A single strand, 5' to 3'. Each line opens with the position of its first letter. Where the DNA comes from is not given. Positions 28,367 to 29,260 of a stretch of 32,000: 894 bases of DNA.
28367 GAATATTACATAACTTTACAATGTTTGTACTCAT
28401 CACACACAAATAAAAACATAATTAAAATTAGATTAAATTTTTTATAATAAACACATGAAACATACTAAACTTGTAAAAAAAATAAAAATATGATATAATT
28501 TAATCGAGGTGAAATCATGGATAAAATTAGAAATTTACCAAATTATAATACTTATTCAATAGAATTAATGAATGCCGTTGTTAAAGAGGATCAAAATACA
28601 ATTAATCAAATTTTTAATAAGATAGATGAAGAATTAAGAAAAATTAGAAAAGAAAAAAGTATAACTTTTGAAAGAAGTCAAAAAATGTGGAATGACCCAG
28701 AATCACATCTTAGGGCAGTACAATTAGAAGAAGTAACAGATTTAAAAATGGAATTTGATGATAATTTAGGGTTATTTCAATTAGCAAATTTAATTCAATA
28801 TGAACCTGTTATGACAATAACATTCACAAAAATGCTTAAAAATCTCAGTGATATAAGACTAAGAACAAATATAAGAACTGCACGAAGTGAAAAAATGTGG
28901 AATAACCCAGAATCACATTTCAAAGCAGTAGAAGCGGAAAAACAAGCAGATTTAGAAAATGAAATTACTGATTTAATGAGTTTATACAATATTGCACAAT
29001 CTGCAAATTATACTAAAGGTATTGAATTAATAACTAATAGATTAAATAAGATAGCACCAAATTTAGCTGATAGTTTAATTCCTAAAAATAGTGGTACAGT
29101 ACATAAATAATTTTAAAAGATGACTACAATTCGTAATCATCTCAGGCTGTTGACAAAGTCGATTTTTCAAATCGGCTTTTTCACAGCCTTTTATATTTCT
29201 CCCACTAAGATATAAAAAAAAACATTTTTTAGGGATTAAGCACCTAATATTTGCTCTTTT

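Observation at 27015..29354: Two-gene cassette bracketed by direct MITE-like repeats, with a duplicated 22-nt terminator hairpin on the outer flanks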

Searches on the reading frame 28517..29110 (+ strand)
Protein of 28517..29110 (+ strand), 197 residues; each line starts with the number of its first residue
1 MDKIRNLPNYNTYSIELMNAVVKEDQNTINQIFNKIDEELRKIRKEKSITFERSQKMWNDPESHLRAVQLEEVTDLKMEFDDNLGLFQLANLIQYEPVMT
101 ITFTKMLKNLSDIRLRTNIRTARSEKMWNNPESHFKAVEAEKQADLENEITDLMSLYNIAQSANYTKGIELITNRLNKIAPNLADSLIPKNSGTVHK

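Call 9: search_protein_families(library=pfam, proteins=[window:28517-29110:+], max_evalue=0.1)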
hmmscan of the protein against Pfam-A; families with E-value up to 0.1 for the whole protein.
window:28517-29110:+ (197 aa): 5 families
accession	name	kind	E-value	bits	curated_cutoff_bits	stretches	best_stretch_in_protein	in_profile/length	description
PF16746.10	BAR_3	-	0.002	18.3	31.7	0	22-82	66-125/235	BAR domain of APPL family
PF17841.6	Bep_C_terminal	-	0.016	15.9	29.5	0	43-74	8-39/97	BID domain of Bartonella effector protein (Bep)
PF22276.1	SlmA-like_C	-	0.019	15.5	27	1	26-50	41-65/117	Tetracyclin repressor-like, C-terminal domain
PF18950.5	DUF5694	-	0.043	14.6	27.5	1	87-172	29-112/185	Family of unknown function (DUF5694)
PF03819.22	MazG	-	0.06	14.1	22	0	136-171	19-55/74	MazG nucleotide pyrophosphohydrolase domain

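Call 22: search_protein_families(library=ncbifam, proteins=[window:28517-29110:+], max_evalue=0.001)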
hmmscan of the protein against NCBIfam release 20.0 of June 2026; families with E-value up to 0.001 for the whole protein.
window:28517-29110:+ (197 aa): 0 families

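Call 31: search_protein_families(library=padloc, proteins=[window:28517-29110:+], max_evalue=0.01)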
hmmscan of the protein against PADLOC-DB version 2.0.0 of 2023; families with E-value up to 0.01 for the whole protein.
window:28517-29110:+ (197 aa): 0 families

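Call 32: search_protein_families(library=phrogs, proteins=[window:28517-29110:+], max_evalue=0.01)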
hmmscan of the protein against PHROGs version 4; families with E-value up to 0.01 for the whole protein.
window:28517-29110:+ (197 aa): 0 families

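Call 63: search_solved_structures(query=window:28517-29110:+, max_evalue=1)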
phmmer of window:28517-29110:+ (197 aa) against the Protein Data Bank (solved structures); distinct sequences matched with E-value up to 1: 2.
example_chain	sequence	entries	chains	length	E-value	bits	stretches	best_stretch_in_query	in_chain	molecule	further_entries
8sjj_A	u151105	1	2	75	0.36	13.8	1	41-79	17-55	Septin-14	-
8h2i_cn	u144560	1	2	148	0.88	12.6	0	11-59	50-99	P18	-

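Call 83: find_homologous_proteins(query=window:28517-29110:+, max_evalue=0.001)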
Query window:28517-29110:+ (197 aa): 141 proteins with E <= 0.001 among 217 candidates; the best 120 are listed.
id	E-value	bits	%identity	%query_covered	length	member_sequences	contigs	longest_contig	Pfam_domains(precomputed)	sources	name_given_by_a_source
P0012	1.6e-120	417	98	100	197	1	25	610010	-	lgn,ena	-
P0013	2.5e-120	417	98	100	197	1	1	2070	-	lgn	-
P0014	3.6e-120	416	98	100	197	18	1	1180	-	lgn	-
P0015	4.7e-120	416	98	100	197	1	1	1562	-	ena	-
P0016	5.9e-120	415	98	100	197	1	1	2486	-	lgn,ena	-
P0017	5.9e-120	415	98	100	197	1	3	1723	-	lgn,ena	-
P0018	6.5e-120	415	98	100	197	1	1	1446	-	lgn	-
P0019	6.6e-120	415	98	100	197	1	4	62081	-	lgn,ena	-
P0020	7.0e-120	415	98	100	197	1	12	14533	-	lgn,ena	-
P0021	7.2e-120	415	98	100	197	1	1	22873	-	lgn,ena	-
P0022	7.2e-120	415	98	100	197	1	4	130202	-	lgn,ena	-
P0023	8.7e-120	415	98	100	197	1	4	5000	-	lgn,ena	-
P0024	1.5e-119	414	98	100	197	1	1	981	-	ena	-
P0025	1.5e-119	414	97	100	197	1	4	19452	-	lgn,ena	-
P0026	1.6e-119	414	98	100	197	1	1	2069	-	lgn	-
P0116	1.1e-111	389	93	100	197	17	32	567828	-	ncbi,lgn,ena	-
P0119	4.8e-105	367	86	100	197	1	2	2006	-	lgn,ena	-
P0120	1.1e-103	362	89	100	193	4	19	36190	-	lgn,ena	-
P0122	2.8e-102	358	84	100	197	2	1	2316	-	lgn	-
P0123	2.1e-98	345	81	100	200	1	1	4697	-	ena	-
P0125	8.9e-90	317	77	99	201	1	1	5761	-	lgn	-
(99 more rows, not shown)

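Call 84: find_encoding_contigs(protein=P0120, flank=6000, max_places=4)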
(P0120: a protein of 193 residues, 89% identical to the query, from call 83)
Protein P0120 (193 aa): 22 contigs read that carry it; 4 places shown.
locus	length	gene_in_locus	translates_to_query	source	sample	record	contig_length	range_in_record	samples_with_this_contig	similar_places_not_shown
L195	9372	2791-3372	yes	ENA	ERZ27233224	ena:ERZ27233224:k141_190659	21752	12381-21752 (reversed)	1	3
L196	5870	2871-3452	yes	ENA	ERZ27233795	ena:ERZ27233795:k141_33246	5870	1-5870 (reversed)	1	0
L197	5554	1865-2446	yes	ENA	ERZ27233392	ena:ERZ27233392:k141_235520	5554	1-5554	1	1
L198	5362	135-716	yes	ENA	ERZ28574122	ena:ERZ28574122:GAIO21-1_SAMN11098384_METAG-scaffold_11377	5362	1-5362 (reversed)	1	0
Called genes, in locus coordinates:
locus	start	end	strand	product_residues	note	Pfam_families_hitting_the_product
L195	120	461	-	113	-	-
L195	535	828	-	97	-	-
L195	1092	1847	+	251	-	-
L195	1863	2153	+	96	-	-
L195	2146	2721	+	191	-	-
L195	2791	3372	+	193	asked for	-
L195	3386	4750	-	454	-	PF01076:Mob_Pre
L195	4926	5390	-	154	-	PF14198:TnpV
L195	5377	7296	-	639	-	PF00239:Resolvase, PF07508:Recombinase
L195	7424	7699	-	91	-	-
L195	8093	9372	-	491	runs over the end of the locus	-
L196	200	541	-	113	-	-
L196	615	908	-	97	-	-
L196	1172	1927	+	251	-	-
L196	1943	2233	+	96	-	-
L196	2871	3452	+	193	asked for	-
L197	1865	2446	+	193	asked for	-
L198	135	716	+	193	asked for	-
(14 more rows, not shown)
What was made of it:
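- The cargo is collinear with a Tn4451-like element that encodes a large serine recombinase, TnpV and a Mob_Pre relaxase (call 84). A relative of part of the cargo lies on an element with a serine recombinase (call 84).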

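Call 85: find_encoding_contigs(protein=P0125, flank=6000, max_places=3)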
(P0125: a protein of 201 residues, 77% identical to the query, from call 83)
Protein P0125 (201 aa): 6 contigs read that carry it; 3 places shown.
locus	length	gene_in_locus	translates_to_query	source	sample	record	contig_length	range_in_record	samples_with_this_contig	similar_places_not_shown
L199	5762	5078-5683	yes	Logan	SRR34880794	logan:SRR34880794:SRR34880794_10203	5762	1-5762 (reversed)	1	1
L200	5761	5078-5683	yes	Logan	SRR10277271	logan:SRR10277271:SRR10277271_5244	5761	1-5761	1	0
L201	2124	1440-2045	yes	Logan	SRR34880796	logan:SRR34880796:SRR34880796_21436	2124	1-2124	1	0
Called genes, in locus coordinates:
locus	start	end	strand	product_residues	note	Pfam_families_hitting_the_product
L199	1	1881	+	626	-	?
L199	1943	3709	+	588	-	PF02518:HATPase_c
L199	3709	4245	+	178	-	PF13302:Acetyltransf_3, PF13420:Acetyltransf_4, PF13523:Acetyltransf_8 (weak), PF00583:Acetyltransf_1, PF13508:Acetyltransf_7 (weak)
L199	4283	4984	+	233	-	PF20730:YetF_N, PF04239:DUF421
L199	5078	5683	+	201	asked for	-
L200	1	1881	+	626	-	?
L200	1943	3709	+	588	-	PF02518:HATPase_c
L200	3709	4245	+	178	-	PF13302:Acetyltransf_3, PF13420:Acetyltransf_4, PF13523:Acetyltransf_8 (weak), PF00583:Acetyltransf_1, PF13508:Acetyltransf_7 (weak)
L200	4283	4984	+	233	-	PF20730:YetF_N, PF04239:DUF421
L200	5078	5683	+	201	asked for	-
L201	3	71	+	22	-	?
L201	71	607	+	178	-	PF13302:Acetyltransf_3, PF13420:Acetyltransf_4, PF13523:Acetyltransf_8 (weak), PF00583:Acetyltransf_1, PF13508:Acetyltransf_7 (weak)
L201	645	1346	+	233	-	PF20730:YetF_N, PF04239:DUF421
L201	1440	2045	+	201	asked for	-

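Call 86: find_encoding_contigs(protein=P0123, flank=6000, max_places=3)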
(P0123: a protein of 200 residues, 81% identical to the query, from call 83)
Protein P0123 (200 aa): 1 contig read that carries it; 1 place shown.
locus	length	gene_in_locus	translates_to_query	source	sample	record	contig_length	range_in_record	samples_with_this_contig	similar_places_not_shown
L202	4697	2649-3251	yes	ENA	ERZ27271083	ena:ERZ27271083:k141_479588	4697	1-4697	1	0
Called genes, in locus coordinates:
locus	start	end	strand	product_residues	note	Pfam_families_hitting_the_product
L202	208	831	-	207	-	PF00665:rve, PF13683:rve_3, PF13333:rve_2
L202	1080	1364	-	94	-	PF01527:HTH_Tnp_1, PF25787:HTH_SB (weak), PF01710:HTH_Tnp_IS630 (weak), PF13518:HTH_28 (weak)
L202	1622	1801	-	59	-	-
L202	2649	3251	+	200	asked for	-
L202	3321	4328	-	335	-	PF17761:DUF1016_N, PF06250:YhcG_C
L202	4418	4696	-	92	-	?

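Call 89: search_protein_families(library=pfam, proteins=[L195:1092-1847:+, L195:1863-2153:+, L195:2146-2721:+, L195:120-461:-, L195:535-828:-, L195:7424-7699:-], max_evalue=0.01)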
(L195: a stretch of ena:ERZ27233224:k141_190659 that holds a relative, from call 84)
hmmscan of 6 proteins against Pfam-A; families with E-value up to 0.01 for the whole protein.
L195:1092-1847:+ (251 aa): 0 families

L195:1863-2153:+ (96 aa): 1 family
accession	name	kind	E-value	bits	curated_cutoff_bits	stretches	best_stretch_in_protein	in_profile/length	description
PF07422.18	s48_45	-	0.0039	18.1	24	1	23-75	34-84/110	Sexual stage antigen s48/45 domain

L195:2146-2721:+ (191 aa): 0 families

L195:120-461:- (113 aa): 0 families

L195:535-828:- (97 aa): 0 families

L195:7424-7699:- (91 aa): 0 families

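Call 94: find_encoding_contigs(protein=P0122, flank=5000, max_places=4)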
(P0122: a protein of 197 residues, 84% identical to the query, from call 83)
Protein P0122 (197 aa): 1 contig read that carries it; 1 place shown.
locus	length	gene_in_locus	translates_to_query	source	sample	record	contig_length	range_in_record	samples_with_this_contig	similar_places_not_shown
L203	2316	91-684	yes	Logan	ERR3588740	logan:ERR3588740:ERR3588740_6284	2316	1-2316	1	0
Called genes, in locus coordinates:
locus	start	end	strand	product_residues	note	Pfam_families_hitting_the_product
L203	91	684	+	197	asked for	-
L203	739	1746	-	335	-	PF17761:DUF1016_N, PF06250:YhcG_C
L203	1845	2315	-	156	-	?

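Call 95: find_encoding_contigs(protein=P0119, flank=5000, max_places=4)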
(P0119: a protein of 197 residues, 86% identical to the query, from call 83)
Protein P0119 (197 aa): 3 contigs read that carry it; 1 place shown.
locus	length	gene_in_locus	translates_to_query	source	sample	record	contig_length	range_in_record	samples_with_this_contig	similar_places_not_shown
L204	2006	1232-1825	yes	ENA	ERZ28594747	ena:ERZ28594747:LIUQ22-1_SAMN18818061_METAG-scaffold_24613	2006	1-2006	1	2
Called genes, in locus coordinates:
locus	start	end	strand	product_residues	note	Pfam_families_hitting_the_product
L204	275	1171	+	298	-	PF14355:Abi_C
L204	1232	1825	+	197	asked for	-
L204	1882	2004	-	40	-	?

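Call 98: find_encoding_contigs(protein=P0116, flank=5000, max_places=6)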
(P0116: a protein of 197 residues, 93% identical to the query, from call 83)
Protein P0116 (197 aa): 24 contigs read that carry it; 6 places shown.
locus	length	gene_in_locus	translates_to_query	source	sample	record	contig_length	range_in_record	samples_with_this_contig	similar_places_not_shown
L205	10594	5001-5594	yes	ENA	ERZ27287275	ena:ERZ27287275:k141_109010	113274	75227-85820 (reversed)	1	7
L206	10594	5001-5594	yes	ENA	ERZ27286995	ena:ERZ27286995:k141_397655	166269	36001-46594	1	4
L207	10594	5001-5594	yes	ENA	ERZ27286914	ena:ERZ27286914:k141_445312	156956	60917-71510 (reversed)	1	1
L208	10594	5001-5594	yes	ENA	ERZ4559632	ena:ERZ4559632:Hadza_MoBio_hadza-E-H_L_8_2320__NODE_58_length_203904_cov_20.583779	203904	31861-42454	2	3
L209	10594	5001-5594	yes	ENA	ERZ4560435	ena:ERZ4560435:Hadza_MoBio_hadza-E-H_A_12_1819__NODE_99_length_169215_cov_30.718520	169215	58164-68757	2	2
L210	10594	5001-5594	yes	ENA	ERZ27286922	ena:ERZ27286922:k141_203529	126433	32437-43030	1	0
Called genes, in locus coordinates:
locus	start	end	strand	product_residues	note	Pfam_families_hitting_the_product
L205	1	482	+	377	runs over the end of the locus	PF12698:ABC2_membrane_3, PF01061:ABC2_membrane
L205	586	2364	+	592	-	PF13306:LRR_5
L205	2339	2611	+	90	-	-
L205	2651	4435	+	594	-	-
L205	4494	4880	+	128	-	-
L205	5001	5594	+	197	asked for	-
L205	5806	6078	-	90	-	-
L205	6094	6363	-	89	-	-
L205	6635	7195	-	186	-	PF05067:Mn_catalase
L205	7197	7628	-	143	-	PF12652:CotJB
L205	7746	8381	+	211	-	-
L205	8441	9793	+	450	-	PF01225:Mur_ligase (weak), PF08245:Mur_ligase_M, PF02875:Mur_ligase_C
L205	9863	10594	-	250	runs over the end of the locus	-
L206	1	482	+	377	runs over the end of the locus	PF12698:ABC2_membrane_3, PF01061:ABC2_membrane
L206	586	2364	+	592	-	PF13306:LRR_5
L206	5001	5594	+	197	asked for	-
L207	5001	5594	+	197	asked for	-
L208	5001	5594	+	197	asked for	-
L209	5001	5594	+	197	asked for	-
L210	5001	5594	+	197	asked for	-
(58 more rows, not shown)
